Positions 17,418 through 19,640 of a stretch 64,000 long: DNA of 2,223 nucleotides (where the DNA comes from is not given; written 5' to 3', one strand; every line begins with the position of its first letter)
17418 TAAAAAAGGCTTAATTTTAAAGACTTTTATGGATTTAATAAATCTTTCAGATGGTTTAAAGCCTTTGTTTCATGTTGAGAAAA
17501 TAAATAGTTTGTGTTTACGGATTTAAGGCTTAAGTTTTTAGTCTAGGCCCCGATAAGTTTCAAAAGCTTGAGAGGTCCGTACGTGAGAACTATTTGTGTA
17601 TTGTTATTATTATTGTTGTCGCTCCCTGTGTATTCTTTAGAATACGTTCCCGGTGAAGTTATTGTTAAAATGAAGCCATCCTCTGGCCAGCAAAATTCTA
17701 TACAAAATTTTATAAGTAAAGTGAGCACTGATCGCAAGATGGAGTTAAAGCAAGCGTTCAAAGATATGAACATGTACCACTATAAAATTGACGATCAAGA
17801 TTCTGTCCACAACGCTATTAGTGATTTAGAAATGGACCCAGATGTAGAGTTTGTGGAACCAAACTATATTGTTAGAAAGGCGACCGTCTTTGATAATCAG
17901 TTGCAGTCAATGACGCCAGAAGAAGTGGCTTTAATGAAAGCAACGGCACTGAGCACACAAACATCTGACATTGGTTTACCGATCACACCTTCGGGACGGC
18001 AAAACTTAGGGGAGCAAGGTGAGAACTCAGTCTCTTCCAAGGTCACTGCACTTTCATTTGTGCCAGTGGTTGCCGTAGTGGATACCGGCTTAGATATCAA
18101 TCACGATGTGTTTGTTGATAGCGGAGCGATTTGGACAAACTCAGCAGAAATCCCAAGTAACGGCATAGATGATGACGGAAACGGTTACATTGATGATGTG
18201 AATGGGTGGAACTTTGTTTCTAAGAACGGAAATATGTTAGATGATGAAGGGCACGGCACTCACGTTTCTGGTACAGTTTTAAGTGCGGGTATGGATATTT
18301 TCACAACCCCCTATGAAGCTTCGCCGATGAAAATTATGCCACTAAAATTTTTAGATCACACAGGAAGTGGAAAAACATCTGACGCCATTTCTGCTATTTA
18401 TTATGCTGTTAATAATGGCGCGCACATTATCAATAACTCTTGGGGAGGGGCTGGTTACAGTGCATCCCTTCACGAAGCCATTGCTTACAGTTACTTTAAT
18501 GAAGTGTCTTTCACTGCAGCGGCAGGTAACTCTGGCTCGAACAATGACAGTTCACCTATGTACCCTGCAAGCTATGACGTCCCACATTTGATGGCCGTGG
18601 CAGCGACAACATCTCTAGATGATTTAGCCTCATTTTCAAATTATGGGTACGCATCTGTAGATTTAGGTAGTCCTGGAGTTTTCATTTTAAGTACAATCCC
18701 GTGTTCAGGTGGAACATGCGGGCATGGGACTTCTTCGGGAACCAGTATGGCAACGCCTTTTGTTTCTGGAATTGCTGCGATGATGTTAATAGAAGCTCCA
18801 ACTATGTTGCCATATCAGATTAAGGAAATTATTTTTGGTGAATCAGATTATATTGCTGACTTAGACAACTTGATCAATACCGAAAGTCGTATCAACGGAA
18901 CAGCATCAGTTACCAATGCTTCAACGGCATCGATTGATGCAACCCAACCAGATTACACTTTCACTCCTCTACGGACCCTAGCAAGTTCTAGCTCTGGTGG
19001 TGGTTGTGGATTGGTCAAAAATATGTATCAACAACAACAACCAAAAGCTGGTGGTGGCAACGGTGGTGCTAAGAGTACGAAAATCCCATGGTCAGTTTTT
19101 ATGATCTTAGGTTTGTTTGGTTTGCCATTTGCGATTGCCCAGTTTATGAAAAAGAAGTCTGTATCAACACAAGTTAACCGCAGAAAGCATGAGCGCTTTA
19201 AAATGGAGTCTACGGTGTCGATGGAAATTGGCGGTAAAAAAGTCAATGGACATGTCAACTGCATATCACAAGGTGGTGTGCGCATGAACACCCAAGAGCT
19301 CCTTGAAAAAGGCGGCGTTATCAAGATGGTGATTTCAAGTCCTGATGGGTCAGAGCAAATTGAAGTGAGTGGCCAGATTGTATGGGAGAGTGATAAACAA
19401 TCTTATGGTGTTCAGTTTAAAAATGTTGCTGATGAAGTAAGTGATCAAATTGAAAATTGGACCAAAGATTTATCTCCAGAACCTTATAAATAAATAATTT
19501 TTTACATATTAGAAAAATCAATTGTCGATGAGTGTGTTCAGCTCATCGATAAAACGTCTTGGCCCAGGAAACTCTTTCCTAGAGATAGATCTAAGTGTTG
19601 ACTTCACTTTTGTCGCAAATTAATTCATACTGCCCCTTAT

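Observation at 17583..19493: Extracytoplasmic subtilase fused through a single TM helix to a cytoplasmic PilZ (c-di-GMP receptor) domain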

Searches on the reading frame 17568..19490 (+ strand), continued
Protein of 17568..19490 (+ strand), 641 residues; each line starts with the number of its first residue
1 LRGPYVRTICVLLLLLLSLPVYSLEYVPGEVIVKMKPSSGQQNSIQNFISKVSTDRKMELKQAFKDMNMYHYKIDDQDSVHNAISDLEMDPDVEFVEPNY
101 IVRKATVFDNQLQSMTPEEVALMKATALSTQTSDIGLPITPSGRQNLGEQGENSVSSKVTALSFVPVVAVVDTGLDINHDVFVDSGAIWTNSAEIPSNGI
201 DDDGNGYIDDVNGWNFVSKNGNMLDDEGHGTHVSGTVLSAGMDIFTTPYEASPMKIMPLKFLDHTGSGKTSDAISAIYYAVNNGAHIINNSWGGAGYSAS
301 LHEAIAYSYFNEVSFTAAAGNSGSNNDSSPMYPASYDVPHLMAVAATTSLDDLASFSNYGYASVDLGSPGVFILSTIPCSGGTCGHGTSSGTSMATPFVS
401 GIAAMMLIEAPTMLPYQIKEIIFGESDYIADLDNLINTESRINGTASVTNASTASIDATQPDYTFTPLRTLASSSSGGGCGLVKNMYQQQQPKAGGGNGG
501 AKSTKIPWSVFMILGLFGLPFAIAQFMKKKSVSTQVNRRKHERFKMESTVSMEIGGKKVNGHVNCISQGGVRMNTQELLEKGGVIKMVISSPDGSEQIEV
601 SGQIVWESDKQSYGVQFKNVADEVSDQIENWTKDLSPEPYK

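Call 29: predict_structure(alignment_id=A2)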
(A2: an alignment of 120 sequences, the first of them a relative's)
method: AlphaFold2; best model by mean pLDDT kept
length: 641 residues; sequences in the alignment: 120
mean_pLDDT: 84.9   pTM: 0.73
mean pLDDT of the five models: 84.9, 84.4, 82.9, 81.2, 80.2
residues with pLDDT >= 90: 365; 70-90: 171; 50-70: 58; < 50: 47
segments of 3 or more residues with pLDDT < 50: 140-160, 470-479, 494-502, 534-537
pLDDT, mean of each block of 10 residues (from residue 1): 77 81 86 90 91 96 97 95 96 96 74 90 80 66 42 43 89 97 98 96 97 98 94 97 92 97 94 98 98 89 98 97 90 94 96 95 96 95 93 96 97 98 98 97 94 97 81 46 58 46 60 81 76 51 78 74 79 77 76 82 77 76 79 76 51
secondary structure, 60 per line:
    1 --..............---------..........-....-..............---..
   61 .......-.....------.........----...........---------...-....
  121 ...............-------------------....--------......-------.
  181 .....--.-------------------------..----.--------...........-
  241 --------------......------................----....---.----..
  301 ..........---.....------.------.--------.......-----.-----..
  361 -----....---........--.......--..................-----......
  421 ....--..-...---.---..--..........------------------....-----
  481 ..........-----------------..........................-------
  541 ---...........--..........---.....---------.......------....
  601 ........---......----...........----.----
elements in order: H3-16 E26-35 H37-40 H42-55 E59-64 E69-73 H80-88 E93-103 E113-115 H117-135 H155-158 E167-172 H180-185 H229-239 E255-260 E267-269 H270-282 E287-290 H299-310 E314-318 E341-347 E366-369 E373-380 E383-389 H392-409 H415-424 H444-453 H472-475 H481-490 H508-533 E544-554 E557-566 E570-574 E584-590 E597-608 E612-617 H622-632

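Call 36: fold_search(model_id=the predicted structure, library=pdb)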
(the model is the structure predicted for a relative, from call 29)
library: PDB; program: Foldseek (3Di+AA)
matches with E <= 10: 1055; with E <= 0.001: 336
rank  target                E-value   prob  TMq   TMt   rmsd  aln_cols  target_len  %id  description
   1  3vv3_A                1.1e-28  1.00  0.41  0.79   2.6       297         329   41  Crystal structure of deseasin MCP-01 from Pseudoalteromonas sp. SM9913 (released 2013-08-07)
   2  4tr2_B                1.0e-25  1.00  0.52  0.70   5.4       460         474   22  Crystal structure of PvSUB1 (released 2014-09-17)
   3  8pol_B                1.5e-25  1.00  0.52  0.68   5.8       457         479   22  Crystal structure of Plasmodium falciparum Sub1 protease (released 2024-03-06)
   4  8pol_A                3.7e-25  1.00  0.53  0.70   5.2       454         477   22  Crystal structure of Plasmodium falciparum Sub1 protease (released 2024-03-06)
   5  4tr2_A                7.6e-25  1.00  0.53  0.71   6.1       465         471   21  Crystal structure of PvSUB1 (released 2014-09-17)
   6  3whi_B                8.5e-24  1.00  0.45  0.78   5.6       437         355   27  Crystal structure of unautoprocessed form of IS1-inserted Pro-subtilisin E (released 2013-12-25)
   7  3whi_A                7.1e-23  1.00  0.45  0.78   6.3       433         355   28  Crystal structure of unautoprocessed form of IS1-inserted Pro-subtilisin E (released 2013-12-25)
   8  8cp0                  4.5e-22  1.00  0.42  0.75  10.2       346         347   26  Structure of the catalytic domain of P. vivax Sub1 (trigonal crystal form) (released 2023-07-19)
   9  9fm5_A                5.0e-22  1.00  0.40  0.75   2.8       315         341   27  PvSub1 Catalytic Domain in Complex with Peptidomimetic Inhibitor (AL-97) (released 2025-02-05)
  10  8coy_B                1.4e-21  1.00  0.41  0.77   4.1       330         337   26  Structure of the catalytic domain of P. vivax Sub1 (triclinic crystal form) in complex with inhibitor (released 2023-07-19)
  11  8qkj_A                1.5e-21  1.00  0.41  0.77   2.7       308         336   27  PvSub1 Catalytic Domain in Complex with Peptidomimetic Inhibitor (MAM-133) (released 2024-03-20)
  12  8qke_B                1.5e-21  1.00  0.41  0.76   3.5       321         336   26  PvSub1 Catalytic Domain in Complex with Peptidomimetic Inhibitor (MH-13) (released 2024-03-20)
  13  8coz_B                1.6e-21  1.00  0.41  0.77   2.7       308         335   27  Structure of the catalytic domain of P. vivax Sub1 (triclinic crystal form) (released 2023-07-19)
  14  8coz_A                2.0e-21  1.00  0.41  0.77   2.7       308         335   27  Structure of the catalytic domain of P. vivax Sub1 (triclinic crystal form) (released 2023-07-19)
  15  9fm5_B                2.4e-21  1.00  0.41  0.76   3.4       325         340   26  PvSub1 Catalytic Domain in Complex with Peptidomimetic Inhibitor (AL-97) (released 2025-02-05)
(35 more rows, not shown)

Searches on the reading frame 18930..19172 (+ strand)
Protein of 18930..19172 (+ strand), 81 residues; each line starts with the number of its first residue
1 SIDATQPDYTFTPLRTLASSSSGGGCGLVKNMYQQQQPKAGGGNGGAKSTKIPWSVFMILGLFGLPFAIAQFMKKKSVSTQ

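Call 52: search_protein_families(library=ncbifam, proteins=[window:18930-19172:+], max_evalue=10)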
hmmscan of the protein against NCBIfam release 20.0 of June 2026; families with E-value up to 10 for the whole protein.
seq(81 aa): 0 families

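Call 57: search_protein_families(library=pfam, proteins=[window:18930-19172:+], max_evalue=1)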
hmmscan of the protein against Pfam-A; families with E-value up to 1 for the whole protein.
seq(81 aa): 0 families

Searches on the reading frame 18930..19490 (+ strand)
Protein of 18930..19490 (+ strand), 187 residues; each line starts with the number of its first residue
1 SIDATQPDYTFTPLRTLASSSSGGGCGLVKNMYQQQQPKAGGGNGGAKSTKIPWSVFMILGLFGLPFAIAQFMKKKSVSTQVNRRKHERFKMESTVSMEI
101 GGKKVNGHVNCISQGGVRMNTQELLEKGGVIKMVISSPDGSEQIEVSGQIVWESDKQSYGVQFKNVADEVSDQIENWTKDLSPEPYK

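Call 68: search_protein_representatives(alignment_id=A3)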
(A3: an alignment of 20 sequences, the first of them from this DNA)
Query: 20 sequences, 183 profile positions. Proteins with E-value up to 0.001 (for the whole library): 1757; up to 1e-10: 139; up to 1e-30: 56. The best 150 are listed.
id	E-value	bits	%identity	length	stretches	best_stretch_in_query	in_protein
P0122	6.1e-73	260.7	-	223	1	2-182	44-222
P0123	1.0e-67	243.7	-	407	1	2-182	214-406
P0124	9.0e-67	240.6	-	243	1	4-182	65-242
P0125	6.0e-66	237.9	-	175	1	15-182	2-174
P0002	1.8e-64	233.1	-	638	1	1-182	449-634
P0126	1.6e-63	230.0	-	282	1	1-182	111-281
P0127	1.6e-62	226.8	-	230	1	1-182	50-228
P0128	8.7e-55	201.5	-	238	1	2-182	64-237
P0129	1.6e-53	197.4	-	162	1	26-182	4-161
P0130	1.9e-53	197.2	-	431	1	2-181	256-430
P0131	6.8e-53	195.4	-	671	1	5-181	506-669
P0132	8.0e-53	195.1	-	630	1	2-182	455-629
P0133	8.0e-52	191.9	-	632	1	4-181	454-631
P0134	4.6e-51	189.4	-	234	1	4-181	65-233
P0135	5.7e-51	189.1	-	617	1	6-182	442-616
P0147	1.4e-47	178.1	-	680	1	20-181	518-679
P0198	3.3e-20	88.8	-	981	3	81-177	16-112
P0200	1.3e-19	87.0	-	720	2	77-177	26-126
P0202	7.4e-19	84.4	-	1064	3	81-177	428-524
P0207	5.1e-16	75.2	-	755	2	76-176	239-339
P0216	2.3e-14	69.8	-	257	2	81-169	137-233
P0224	8.7e-14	67.9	-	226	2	81-182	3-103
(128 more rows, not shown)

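Call 73: search_protein_families(library=pfam, proteins=[P0198, P0200, P0202, P0207, P0216, P0224, P0131, P0147], max_evalue=0.001)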
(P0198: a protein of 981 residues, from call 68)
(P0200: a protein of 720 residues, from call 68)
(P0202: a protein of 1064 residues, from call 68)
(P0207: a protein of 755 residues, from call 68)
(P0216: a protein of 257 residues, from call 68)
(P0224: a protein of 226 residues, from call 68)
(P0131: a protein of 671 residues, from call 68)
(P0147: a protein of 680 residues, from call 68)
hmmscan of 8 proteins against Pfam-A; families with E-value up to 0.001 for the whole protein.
P0198 (981 aa): 2 families
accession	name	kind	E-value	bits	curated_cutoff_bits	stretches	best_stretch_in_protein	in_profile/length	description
PF07238.19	PilZ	-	8.7e-30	103.5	22.5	3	270-364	2-100/102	PilZ domain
PF03544.19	TonB_C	-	7.8e-14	52.3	24.6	1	899-974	2-79/79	Gram-negative bacterial TonB protein C-terminal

P0200 (720 aa): 2 families
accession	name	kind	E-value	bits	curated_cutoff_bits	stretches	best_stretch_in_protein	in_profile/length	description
PF07238.19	PilZ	-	6.9e-25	87.8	22.5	2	223-319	1-100/102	PilZ domain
PF03544.19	TonB_C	-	6.3e-13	49.4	24.6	1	640-712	3-79/79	Gram-negative bacterial TonB protein C-terminal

P0202 (1064 aa): 2 families
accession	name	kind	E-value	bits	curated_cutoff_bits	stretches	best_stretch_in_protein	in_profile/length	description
PF07238.19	PilZ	-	1.2e-31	109.5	22.5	3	17-111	2-100/102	PilZ domain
PF03544.19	TonB_C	-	3.9e-15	56.5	24.6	1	983-1056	2-77/79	Gram-negative bacterial TonB protein C-terminal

P0207 (755 aa): 2 families
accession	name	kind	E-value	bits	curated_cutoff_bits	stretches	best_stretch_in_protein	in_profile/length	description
PF07238.19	PilZ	-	3.3e-23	82.4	22.5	2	244-340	1-101/102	PilZ domain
PF03544.19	TonB_C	-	3.9e-14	53.3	24.6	1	679-753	3-79/79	Gram-negative bacterial TonB protein C-terminal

P0216 (257 aa): 1 family
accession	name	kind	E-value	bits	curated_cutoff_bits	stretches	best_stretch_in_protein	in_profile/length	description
PF07238.19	PilZ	-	1.2e-29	103.1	22.5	2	137-240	1-100/102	PilZ domain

P0224 (226 aa): 1 family
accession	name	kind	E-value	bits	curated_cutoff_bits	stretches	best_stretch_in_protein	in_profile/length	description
PF07238.19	PilZ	-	1.8e-33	115.4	22.5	2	113-217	1-102/102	PilZ domain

P0131 (671 aa): 3 families
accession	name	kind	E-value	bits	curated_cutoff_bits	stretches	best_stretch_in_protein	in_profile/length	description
PF00082.27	Peptidase_S8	-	7.2e-47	160.5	21.8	1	195-470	2-274/288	Subtilase family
PF07238.19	PilZ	-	6.1e-18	65.5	22.5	1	569-664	1-100/102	PilZ domain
PF22148.1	Fervidolysin_NPro-like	-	1.3e-08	35.6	21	1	30-112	4-81/81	Fervidolysin N-terminal prodomain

P0147 (680 aa): 3 families
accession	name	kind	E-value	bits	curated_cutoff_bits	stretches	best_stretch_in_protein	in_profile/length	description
PF00082.27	Peptidase_S8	-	1.5e-41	143.1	21.8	1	168-457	4-273/288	Subtilase family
PF07238.19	PilZ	-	4.3e-15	56.3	22.5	1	580-673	2-99/102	PilZ domain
PF22148.1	Fervidolysin_NPro-like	-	2.9e-10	40.8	21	1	23-111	5-81/81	Fervidolysin N-terminal prodomain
